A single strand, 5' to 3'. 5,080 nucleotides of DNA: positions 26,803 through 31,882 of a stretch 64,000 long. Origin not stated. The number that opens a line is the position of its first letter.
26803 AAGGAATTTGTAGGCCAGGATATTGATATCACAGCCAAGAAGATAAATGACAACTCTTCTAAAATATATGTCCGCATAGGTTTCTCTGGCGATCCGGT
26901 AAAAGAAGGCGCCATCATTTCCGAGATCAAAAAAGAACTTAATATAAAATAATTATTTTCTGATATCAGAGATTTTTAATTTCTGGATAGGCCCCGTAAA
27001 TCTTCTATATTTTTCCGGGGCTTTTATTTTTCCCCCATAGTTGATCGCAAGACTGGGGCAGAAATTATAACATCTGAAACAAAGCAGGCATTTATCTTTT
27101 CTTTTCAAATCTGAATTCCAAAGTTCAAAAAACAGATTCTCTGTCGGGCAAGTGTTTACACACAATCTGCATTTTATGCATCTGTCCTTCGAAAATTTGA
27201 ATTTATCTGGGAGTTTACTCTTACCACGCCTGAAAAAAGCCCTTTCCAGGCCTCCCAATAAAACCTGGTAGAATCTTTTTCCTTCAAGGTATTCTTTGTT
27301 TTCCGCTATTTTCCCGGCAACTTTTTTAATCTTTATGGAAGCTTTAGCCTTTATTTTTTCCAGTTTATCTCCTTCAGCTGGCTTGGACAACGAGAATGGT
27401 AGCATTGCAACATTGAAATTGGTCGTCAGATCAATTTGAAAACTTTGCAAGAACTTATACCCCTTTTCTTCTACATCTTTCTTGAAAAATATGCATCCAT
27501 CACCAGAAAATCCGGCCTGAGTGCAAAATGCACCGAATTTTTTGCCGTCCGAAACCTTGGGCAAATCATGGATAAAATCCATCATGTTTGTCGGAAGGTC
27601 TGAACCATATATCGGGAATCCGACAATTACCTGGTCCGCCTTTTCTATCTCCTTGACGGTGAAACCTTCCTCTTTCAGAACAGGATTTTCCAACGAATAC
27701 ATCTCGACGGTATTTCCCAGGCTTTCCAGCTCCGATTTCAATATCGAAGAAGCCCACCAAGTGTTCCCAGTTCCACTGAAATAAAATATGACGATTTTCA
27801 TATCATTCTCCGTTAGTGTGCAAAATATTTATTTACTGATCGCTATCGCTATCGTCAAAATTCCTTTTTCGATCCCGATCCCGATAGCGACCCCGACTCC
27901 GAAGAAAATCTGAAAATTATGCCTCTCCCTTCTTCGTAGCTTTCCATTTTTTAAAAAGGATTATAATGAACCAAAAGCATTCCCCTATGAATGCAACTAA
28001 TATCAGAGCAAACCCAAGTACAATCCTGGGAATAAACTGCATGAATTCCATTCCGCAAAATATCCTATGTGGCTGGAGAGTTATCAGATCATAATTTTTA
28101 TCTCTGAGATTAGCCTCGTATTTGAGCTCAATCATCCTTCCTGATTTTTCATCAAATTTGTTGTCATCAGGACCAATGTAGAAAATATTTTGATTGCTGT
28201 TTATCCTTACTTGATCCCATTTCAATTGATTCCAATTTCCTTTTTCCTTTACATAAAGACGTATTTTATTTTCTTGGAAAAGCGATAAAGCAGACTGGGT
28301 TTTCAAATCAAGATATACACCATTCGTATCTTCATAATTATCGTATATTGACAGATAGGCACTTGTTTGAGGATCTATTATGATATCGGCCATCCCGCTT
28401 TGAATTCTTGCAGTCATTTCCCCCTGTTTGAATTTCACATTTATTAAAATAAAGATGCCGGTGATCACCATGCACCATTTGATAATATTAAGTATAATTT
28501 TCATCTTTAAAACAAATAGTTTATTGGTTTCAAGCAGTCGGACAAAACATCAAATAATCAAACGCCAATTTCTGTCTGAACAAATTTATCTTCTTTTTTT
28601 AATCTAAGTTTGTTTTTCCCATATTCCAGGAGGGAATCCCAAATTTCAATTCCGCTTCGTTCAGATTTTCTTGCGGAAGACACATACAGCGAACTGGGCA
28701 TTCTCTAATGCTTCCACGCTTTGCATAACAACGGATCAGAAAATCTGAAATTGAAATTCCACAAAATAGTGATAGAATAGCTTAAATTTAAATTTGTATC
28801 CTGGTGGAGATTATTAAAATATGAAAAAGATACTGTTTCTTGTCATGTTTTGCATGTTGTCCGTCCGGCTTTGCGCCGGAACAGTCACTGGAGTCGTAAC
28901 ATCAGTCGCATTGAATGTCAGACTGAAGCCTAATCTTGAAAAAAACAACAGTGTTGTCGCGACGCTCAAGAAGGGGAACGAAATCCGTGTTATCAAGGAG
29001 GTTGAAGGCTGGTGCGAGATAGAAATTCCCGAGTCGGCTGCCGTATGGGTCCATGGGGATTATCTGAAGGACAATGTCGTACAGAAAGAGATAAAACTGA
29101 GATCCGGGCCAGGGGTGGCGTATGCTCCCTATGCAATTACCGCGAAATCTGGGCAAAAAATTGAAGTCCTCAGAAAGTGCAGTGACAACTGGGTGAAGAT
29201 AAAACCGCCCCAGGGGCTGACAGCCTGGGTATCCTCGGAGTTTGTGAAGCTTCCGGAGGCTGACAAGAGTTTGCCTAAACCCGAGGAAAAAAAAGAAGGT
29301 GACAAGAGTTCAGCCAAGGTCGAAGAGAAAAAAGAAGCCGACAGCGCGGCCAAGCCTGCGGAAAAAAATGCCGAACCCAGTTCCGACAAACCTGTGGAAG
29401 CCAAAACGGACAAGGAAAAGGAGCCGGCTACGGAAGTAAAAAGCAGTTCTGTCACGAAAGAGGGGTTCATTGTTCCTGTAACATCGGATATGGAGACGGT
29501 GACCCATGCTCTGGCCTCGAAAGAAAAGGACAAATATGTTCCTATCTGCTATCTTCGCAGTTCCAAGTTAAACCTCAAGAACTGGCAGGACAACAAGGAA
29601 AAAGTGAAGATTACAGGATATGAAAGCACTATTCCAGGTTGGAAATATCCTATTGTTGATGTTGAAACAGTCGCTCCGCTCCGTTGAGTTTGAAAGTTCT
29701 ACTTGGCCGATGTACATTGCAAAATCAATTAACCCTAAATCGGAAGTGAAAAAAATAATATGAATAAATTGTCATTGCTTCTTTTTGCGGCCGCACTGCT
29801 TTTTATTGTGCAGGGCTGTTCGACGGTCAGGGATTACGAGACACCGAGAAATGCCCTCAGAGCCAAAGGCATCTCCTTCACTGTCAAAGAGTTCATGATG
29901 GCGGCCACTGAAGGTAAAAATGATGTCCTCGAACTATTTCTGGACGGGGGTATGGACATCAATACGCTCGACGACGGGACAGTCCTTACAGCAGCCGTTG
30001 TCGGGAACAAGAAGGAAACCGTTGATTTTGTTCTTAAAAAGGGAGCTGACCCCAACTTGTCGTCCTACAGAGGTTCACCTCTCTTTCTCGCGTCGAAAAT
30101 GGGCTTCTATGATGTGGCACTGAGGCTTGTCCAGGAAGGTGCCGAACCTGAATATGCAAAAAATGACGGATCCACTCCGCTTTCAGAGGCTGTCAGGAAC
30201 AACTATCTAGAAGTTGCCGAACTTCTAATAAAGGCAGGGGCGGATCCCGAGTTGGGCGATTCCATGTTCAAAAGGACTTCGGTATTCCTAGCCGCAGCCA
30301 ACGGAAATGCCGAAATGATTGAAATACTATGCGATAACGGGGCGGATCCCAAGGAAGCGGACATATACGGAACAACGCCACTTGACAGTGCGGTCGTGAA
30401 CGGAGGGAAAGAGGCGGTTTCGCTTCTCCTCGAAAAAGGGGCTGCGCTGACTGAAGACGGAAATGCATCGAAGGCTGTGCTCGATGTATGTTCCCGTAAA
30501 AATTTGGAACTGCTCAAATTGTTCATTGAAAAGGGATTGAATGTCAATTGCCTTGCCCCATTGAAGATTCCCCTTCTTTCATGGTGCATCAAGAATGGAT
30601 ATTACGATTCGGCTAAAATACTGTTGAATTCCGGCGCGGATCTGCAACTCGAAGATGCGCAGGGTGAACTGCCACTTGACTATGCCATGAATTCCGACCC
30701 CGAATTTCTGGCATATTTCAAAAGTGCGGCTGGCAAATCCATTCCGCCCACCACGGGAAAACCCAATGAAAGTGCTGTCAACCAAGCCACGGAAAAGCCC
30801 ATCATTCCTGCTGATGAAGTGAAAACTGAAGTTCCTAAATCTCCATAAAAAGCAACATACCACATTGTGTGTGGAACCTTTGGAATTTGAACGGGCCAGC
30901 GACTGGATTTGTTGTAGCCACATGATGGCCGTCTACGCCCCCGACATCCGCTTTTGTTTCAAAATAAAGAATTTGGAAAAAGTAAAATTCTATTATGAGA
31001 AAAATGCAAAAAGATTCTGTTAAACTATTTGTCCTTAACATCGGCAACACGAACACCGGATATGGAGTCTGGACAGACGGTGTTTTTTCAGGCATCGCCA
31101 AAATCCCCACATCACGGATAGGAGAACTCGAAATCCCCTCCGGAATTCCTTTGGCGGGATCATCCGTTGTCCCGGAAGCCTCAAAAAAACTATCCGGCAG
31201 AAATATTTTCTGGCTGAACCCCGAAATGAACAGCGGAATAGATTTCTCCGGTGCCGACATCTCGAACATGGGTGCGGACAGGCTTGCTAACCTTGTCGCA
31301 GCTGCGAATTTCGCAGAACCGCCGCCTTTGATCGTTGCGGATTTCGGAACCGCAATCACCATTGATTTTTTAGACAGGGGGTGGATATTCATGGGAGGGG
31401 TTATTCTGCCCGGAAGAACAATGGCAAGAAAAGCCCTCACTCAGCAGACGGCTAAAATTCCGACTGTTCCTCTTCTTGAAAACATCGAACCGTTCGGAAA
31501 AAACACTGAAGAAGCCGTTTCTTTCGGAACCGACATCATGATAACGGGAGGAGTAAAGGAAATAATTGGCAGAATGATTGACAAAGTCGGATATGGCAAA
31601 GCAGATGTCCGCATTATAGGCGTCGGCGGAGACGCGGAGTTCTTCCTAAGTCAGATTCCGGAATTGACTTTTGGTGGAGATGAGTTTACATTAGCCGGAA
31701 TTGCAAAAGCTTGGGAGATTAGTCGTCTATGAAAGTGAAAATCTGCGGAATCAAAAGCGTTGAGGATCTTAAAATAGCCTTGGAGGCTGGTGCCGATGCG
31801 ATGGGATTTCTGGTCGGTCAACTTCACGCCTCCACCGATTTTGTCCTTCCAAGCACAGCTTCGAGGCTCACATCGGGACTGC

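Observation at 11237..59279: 15-bp perfect palindrome CTGCGAA-W-TTCGCAG scattered through unrelated coding regions in all reading frames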

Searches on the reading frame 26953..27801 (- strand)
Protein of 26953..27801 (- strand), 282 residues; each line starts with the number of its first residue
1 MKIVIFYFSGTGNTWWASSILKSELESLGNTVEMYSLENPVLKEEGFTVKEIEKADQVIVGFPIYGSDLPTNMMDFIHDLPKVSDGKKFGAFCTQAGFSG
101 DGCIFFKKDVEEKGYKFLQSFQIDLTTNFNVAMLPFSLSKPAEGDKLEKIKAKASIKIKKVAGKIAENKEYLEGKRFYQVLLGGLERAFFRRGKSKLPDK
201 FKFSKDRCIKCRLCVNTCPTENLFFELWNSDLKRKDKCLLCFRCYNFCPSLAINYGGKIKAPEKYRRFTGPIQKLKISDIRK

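Call 41: search_protein_families(library=pfam, proteins=[window:26953-27801:-], max_evalue=0.00001)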
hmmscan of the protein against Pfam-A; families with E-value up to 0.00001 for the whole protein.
window:26953-27801:- (282 aa): 8 families
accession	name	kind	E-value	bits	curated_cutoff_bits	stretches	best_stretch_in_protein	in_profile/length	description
PF12837.12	Fer4_6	-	1.9e-10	40.6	25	1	201-220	2-21/24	4Fe-4S binding domain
PF12838.12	Fer4_7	-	8.3e-09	36.2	27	0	199-221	29-51/52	4Fe-4S dicluster domain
PF00037.32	Fer4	-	9.4e-09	35.2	21.1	0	203-221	3-21/24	4Fe-4S binding domain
PF14697.11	Fer4_21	-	2.3e-07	31.3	35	0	201-222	34-55/59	4Fe-4S dicluster domain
PF13484.11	Fer4_16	-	3.1e-07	31.5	30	0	207-223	1-17/66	4Fe-4S double cluster binding domain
PF12797.12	Fer4_2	-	3.8e-07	30.1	24.5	0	201-220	3-22/22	4Fe-4S binding domain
PF13237.11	Fer4_10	-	4.6e-07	30.1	25.5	0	203-249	4-53/53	4Fe-4S dicluster domain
PF12724.12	Flavodoxin_5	-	2e-06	28.6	27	1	4-95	1-84/145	Flavodoxin domain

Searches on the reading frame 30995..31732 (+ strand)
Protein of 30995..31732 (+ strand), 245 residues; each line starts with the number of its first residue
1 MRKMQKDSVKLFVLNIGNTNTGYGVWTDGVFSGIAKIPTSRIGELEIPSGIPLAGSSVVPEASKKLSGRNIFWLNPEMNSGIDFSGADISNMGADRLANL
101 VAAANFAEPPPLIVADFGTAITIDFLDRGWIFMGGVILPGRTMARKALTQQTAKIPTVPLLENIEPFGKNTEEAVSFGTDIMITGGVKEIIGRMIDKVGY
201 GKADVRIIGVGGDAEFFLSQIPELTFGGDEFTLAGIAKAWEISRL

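Call 7: search_protein_families(library=pfam, proteins=[window:30995-31732:+])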
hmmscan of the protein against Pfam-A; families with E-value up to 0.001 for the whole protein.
window:30995-31732:+ (245 aa): 1 family
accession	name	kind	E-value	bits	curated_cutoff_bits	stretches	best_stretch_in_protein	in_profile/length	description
PF03309.20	Pan_kinase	-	7.9e-32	111.2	24.7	1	54-191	58-203/205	Type III pantothenate kinase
